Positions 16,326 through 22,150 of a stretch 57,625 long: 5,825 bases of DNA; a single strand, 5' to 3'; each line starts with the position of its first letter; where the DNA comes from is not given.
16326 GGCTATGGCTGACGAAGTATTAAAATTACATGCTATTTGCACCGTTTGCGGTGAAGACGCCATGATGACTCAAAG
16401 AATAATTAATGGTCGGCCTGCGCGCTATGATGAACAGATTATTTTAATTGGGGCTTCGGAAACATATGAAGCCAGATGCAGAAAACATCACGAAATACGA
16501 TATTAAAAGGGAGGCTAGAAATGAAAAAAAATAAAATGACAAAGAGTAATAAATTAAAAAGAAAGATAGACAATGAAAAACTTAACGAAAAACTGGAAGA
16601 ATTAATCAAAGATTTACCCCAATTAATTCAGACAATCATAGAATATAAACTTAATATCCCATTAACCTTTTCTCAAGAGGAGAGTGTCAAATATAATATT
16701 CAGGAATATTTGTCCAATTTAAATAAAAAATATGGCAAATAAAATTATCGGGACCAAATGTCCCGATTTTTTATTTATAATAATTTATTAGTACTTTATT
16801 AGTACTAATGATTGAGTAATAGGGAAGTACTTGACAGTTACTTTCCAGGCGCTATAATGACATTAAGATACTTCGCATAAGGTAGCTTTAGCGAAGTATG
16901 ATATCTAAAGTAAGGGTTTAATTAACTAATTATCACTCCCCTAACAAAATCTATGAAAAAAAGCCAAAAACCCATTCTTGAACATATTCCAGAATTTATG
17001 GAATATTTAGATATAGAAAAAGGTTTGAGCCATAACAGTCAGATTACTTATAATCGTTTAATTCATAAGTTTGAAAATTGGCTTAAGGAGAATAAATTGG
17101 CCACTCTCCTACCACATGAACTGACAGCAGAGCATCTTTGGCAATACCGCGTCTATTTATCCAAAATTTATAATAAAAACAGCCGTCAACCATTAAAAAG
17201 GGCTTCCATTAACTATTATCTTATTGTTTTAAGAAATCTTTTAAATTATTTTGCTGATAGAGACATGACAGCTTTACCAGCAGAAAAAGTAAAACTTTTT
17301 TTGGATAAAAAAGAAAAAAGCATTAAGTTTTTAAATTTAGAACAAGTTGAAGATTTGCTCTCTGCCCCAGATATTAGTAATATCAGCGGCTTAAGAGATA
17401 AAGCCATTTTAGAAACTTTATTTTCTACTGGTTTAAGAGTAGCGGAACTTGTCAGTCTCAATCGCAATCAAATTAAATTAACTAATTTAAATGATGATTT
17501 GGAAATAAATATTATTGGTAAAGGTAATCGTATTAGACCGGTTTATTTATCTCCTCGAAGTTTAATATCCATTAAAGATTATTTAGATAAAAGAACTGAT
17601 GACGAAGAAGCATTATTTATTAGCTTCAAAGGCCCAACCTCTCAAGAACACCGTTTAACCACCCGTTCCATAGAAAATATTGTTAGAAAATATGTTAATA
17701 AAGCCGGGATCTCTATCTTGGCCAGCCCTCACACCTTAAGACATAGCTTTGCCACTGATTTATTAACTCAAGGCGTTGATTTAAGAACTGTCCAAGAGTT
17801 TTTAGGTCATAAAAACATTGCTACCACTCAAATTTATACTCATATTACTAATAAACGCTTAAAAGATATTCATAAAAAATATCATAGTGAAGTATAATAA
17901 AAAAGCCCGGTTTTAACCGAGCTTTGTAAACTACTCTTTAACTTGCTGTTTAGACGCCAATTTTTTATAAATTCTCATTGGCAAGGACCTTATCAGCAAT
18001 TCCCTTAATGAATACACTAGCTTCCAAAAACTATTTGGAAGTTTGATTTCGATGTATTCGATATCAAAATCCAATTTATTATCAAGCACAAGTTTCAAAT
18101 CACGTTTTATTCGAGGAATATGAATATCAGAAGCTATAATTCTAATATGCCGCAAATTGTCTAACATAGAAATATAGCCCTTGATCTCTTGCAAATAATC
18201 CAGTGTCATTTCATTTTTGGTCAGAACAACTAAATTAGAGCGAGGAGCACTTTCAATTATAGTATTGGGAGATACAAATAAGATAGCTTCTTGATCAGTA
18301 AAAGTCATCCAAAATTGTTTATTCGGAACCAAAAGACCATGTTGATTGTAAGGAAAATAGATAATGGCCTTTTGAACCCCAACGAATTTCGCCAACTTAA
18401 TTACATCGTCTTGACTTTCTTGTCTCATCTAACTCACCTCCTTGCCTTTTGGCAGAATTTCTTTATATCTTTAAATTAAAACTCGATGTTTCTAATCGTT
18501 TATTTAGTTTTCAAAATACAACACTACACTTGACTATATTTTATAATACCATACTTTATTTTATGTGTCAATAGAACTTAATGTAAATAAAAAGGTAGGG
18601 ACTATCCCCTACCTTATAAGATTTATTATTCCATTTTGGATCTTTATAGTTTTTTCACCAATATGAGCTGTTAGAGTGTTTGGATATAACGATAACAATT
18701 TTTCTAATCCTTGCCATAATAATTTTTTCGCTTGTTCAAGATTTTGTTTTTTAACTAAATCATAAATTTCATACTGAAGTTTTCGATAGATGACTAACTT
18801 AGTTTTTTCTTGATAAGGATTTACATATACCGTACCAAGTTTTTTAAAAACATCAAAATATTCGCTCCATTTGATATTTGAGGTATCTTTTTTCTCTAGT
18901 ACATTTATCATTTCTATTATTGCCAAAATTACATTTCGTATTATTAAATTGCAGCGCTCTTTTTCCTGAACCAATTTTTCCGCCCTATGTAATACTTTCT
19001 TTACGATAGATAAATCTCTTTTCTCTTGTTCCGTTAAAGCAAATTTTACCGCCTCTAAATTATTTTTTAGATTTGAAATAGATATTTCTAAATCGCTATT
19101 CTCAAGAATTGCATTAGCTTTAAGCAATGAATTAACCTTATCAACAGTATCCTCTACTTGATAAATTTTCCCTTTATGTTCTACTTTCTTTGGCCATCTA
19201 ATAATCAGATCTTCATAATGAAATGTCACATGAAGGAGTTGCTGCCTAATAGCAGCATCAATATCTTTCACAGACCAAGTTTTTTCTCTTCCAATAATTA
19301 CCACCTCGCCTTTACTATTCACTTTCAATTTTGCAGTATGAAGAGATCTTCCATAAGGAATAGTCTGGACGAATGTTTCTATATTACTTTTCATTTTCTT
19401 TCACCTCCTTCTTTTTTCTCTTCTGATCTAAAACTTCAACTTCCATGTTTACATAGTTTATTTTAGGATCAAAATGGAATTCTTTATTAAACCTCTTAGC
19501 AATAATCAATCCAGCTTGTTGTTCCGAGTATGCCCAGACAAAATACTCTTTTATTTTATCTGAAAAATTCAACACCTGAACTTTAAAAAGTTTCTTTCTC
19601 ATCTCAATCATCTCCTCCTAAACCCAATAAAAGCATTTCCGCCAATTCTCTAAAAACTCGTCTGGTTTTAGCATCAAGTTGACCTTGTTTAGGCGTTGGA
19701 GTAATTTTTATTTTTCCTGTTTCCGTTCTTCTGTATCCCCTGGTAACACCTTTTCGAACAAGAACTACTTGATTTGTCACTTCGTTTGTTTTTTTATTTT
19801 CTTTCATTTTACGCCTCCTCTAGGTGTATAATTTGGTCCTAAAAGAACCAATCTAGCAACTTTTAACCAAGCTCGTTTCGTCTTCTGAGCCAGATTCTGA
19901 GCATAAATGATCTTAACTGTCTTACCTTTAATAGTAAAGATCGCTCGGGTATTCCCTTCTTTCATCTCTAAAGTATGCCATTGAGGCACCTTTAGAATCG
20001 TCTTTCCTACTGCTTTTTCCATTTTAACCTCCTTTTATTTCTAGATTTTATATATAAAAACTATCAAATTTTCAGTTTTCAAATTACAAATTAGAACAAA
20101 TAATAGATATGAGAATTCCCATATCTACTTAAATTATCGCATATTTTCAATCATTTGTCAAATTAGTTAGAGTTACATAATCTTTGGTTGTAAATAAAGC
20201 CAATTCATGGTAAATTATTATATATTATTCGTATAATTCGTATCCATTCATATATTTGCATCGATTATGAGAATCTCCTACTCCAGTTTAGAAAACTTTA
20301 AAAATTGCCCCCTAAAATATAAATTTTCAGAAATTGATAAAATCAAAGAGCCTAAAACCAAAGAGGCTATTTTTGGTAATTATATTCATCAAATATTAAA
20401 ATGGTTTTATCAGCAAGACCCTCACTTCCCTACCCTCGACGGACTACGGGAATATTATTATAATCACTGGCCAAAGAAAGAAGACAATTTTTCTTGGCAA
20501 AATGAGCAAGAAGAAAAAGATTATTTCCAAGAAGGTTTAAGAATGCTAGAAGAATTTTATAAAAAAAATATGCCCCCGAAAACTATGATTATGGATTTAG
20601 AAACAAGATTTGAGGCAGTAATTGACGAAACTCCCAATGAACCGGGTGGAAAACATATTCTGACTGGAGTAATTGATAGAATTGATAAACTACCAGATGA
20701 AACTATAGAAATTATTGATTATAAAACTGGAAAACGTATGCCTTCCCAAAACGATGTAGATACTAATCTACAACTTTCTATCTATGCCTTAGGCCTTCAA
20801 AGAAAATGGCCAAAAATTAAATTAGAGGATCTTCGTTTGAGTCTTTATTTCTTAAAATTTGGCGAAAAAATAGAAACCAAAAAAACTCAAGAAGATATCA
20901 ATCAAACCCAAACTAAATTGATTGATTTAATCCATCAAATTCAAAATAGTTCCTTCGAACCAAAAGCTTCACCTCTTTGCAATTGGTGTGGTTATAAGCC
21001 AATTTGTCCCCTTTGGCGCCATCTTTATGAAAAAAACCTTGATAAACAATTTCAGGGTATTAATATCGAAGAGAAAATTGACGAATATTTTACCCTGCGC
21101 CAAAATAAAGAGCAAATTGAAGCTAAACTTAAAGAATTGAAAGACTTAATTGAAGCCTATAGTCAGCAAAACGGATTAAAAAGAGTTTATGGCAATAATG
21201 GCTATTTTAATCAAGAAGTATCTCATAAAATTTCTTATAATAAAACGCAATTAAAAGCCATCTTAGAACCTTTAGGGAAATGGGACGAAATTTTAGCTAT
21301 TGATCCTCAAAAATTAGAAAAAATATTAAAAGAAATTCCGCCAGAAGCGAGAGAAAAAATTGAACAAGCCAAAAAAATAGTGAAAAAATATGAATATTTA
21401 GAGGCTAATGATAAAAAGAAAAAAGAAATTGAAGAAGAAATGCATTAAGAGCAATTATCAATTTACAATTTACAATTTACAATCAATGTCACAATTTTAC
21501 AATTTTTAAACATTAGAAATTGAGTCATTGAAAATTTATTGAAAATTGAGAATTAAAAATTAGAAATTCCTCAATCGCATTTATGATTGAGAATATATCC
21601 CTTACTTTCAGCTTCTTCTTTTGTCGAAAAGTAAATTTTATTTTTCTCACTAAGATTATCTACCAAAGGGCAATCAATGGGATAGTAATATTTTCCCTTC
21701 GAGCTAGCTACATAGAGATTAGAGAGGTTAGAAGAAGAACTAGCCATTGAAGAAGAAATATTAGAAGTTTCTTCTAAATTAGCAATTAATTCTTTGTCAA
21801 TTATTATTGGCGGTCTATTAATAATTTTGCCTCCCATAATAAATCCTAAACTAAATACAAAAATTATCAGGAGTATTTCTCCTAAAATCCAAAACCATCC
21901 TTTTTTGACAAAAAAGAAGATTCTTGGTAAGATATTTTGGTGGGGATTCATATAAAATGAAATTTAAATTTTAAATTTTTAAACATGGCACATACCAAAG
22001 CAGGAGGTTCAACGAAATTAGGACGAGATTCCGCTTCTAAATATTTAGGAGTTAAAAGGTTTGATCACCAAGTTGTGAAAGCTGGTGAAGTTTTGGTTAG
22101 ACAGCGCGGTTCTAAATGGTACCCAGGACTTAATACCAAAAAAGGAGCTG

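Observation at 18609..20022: Orphan operon of four translationally coupled genes between a recombinase and a Cas4-like nuclease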

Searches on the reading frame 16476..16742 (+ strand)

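Call 4: search_protein_families(library=pfam, proteins=[window:16476-16742:+], max_evalue=1)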
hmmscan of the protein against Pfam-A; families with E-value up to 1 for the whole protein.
window:16476-16742:+ (88 aa): 5 families
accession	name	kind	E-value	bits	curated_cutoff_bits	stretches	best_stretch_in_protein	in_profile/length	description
PF15368.11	BioT2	-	0.0026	18.1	27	1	13-69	19-77/170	Spermatogenesis family BioT2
PF14904.11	FAM86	-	0.034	14.6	23.5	1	33-85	26-75/94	Family of unknown function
PF23789.1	Pre_tape_measure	-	0.078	13.2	27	1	24-60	51-87/149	Pre-tape measure protein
PF15012.11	DUF4519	-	0.2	12.2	27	1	14-43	4-33/56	Domain of unknown function (DUF4519)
PF15005.11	IZUMO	-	0.21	12.7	25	1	15-85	41-110/143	Izumo sperm-egg fusion, Ig domain-associated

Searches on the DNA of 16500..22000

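Call 61: search_rna_families(source=window, start=16500, end=22000, threshold=evalue, max_evalue=1)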
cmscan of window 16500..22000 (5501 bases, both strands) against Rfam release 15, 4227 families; matches with E-value up to 1: 2.
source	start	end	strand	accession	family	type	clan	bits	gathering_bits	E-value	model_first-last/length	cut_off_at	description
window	17897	17965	-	RF00513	Trp_leader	Cis-reg; leader;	-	24.4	41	0.12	1-100/100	no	Tryptophan operon leader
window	20336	20400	-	RF02288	TtnuCD11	Gene; snRNA; snoRNA; CD-box;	-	19.4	70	0.47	1-74/74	no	Tetrahymena snoRNA TtnuCD11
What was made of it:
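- Tried and rejected: Nothing significant in 16.5-22 kb (call 61).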

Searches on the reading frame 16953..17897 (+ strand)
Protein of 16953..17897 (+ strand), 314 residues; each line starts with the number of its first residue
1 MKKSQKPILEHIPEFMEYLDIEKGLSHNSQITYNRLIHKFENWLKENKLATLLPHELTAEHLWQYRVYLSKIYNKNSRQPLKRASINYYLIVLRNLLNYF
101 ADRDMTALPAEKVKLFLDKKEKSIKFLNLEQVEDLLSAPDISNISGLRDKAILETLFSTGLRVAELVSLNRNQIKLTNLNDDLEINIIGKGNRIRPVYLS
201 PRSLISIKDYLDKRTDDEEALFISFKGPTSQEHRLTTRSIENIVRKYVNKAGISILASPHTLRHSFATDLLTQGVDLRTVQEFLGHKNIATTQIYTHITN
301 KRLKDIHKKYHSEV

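Call 4: search_protein_families(library=pfam, proteins=[window:16953-17897:+], max_evalue=1)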
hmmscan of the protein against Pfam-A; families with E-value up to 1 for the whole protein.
window:16953-17897:+ (314 aa): 5 families
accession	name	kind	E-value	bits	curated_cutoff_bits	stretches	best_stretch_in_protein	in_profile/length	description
PF00589.27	Phage_integrase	-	3.4e-42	144.6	27.1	1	125-301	1-171/172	Phage integrase family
PF02899.23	Phage_int_SAM_1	-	3.1e-10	40.6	22.3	1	13-100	2-79/83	Phage integrase, N-terminal SAM-like domain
PF13102.12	Phage_int_SAM_5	-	0.00017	22.4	22.3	1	14-105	8-87/98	Phage integrase SAM-like domain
PF13495.12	Phage_int_SAM_4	-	0.0026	18.6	27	1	14-69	4-53/85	Phage integrase, N-terminal SAM-like domain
PF23890.1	DUF7242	-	0.044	13.7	27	1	238-286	69-119/248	Family of unknown function (DUF7242)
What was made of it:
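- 16953..17897 (+): Context: XerC/D-type tyrosine recombinase (the chromosomal Xer, not a mobile-element integrase). Pfam Phage_integrase 3.4e-42 and SAM-like N-terminal domain (call 4).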

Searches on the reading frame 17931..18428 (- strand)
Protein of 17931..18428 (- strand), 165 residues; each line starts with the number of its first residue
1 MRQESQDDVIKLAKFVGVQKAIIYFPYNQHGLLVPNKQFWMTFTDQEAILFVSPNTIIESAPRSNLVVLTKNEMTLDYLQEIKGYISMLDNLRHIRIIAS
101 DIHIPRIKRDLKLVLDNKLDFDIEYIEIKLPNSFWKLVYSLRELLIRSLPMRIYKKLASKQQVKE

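Call 4: search_protein_families(library=pfam, proteins=[window:17931-18428:-], max_evalue=1)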
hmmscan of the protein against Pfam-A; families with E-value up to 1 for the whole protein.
window:17931-18428:- (165 aa): 0 families

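Call 5: search_protein_families(library=phrogs, proteins=[window:17931-18428:-], max_evalue=1)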
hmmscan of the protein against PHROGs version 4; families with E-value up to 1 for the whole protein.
window:17931-18428:- (165 aa): 1 family
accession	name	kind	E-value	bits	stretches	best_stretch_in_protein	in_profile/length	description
phrog_34036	-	head and packaging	0.19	12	1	111-142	42-73/290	virion structural protein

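Call 6: search_protein_families(library=padloc, proteins=[window:17931-18428:-], max_evalue=1)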
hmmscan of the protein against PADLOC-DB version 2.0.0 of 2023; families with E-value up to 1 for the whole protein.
window:17931-18428:- (165 aa): 0 families

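Call 7: search_protein_families(library=ncbifam, proteins=[window:17931-18428:-], max_evalue=1)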
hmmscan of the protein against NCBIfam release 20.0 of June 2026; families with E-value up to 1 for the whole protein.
window:17931-18428:- (165 aa): 0 families

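Call 50: search_protein_families(library=pfam, alignment_id=A4, max_evalue=1)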
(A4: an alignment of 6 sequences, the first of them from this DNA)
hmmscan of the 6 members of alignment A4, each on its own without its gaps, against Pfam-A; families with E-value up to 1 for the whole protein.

A. member 1, seq(165 aa): 0 families

B. families by the number of members that match (of 6 scanned): 2 families
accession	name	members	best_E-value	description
PF03686.19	UPF0146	1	0.1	Uncharacterised protein family (UPF0146)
PF02698.23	DUF218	1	0.13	DUF218 domain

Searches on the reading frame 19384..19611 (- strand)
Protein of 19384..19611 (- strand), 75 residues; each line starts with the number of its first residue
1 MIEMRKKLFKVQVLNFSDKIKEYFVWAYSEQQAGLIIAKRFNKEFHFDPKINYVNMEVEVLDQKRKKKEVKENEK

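Call 4: search_protein_families(library=pfam, proteins=[window:19384-19611:-], max_evalue=1)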
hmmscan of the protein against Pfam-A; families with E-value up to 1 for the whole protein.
window:19384-19611:- (75 aa): 0 families

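Call 5: search_protein_families(library=phrogs, proteins=[window:19384-19611:-], max_evalue=1)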
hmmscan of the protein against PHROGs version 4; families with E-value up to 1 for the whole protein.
window:19384-19611:- (75 aa): 1 family
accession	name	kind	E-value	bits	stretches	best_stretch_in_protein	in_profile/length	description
phrog_17358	-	unknown function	0.016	15.9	1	9-47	8-45/51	-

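Call 6: search_protein_families(library=padloc, proteins=[window:19384-19611:-], max_evalue=1)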
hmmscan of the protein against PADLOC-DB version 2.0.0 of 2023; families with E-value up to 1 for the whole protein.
window:19384-19611:- (75 aa): 1 family
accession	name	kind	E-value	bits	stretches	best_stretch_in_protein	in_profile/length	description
PDLC04991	PDC-S31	-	0.001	16.8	1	4-71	58-126/208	-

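Call 7: search_protein_families(library=ncbifam, proteins=[window:19384-19611:-], max_evalue=1)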
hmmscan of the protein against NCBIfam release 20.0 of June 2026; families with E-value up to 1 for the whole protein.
window:19384-19611:- (75 aa): 0 families

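Call 20: find_homologous_proteins(query=window:19384-19611:-, max_evalue=0.01)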
Query window:19384-19611:- (75 aa): 1 proteins with E <= 0.01 among 1 candidates.
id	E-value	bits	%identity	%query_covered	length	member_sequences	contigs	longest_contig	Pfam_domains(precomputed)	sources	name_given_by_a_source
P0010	3.0e-38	146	100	96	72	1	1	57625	-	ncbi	ncbi:MAG: hypothetical protein ACP5RX_00120 [Minisyncoccia bacterium]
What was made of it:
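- Checked: SD spacing and the NCBI annotation (72 aa, call 20) favour 19602.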

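Call 51: search_solved_structures(query=A2, max_evalue=10)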
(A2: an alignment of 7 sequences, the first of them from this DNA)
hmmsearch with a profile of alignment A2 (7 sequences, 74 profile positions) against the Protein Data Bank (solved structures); distinct sequences matched with E-value up to 10: 1.
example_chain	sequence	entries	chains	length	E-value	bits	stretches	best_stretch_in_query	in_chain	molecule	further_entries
6z1p_BY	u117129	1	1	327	0.49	13.8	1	15-48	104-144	mS93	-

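Call 53: search_protein_families(library=padloc, alignment_id=A2, max_evalue=1)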
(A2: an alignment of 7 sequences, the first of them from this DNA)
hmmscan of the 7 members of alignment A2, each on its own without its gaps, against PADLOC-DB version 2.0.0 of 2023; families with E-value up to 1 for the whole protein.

A. member 1, seq(75 aa): 1 family
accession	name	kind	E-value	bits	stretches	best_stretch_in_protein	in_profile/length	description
PDLC04991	PDC-S31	-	0.001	16.8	1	4-71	58-126/208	-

B. families by the number of members that match (of 7 scanned): 1 family
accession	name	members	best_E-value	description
PDLC04991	PDC-S31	1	0.001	-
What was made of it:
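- On Known anti-phage defence systems (PADLOC-DB): PDC-S31 is hit by only 1 of 7 C-family members (call 53).
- No PADLOC family is hit reproducibly (calls 6, 53).
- Tried and rejected: Only 1 of 7 family members hits, so it is chance (call 53).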

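Call 54: search_protein_families(library=phrogs, alignment_id=A2, max_evalue=1)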
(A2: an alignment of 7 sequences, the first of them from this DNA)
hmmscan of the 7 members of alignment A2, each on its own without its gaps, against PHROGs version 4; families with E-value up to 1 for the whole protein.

A. member 1, seq(75 aa): 1 family
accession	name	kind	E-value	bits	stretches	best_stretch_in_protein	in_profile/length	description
phrog_17358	-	unknown function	0.016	15.9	1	9-47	8-45/51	-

B. families by the number of members that match (of 7 scanned): 8 families
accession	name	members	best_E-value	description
phrog_17358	-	6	0.0027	-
phrog_11304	-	1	0.017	-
phrog_6988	-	1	0.034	-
phrog_23239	-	1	0.12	-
phrog_27124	-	1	0.15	-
phrog_36735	-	1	0.16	-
phrog_6697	-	1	0.2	-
phrog_13917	-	1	0.24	-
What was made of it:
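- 19384..19602 (-): Gene C, 72 aa (alternative start at 19611 gives 75 aa), the usual coupled partner of D. Six of 7 family members weakly match phrog_17358, a family of unknown function (best E = 0.0027, call 54).
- On Integrated mobile element (prophage, IMEX, genomic island): The only weak link is the C family to phrog_17358 (call 54).
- The C family weakly but consistently matches a phage family, phrog_17358 (call 54).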

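Call 57: search_dna_similar(query=window:19387-19602:-, collection=phages, mode=protein, max_evalue=10, max_rows=15)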
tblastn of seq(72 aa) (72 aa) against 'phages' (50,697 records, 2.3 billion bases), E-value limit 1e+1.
No match.

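Call 100: find_related_loci(query=A2, collection=viral_contigs, flank=6000)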
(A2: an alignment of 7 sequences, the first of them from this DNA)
Query A2 (75 aa) in viral_contigs; peptide patterns used: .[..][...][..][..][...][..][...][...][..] (x = any residue, [..] = any of these).
67 stretches matched a pattern, but none encodes a relative of the query by tblastn (E <= 1e-3).
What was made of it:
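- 19384..19602 (-): No relative in viral contigs (call 100).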

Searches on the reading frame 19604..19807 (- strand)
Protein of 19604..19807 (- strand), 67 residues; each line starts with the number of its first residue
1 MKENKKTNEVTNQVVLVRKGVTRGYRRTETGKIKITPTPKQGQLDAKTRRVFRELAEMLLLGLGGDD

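Call 4: search_protein_families(library=pfam, proteins=[window:19604-19807:-], max_evalue=1)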
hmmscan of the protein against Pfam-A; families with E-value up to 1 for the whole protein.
window:19604-19807:- (67 aa): 0 families

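Call 5: search_protein_families(library=phrogs, proteins=[window:19604-19807:-], max_evalue=1)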
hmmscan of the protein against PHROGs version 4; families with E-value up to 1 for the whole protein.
window:19604-19807:- (67 aa): 1 family
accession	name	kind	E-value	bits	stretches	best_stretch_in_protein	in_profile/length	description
phrog_23131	-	unknown function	0.025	15.6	1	24-62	69-107/118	-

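Call 6: search_protein_families(library=padloc, proteins=[window:19604-19807:-], max_evalue=1)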
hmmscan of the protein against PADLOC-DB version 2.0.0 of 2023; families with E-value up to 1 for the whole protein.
window:19604-19807:- (67 aa): 0 families

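Call 7: search_protein_families(library=ncbifam, proteins=[window:19604-19807:-], max_evalue=1)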
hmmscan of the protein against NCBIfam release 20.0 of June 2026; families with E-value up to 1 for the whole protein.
window:19604-19807:- (67 aa): 0 families
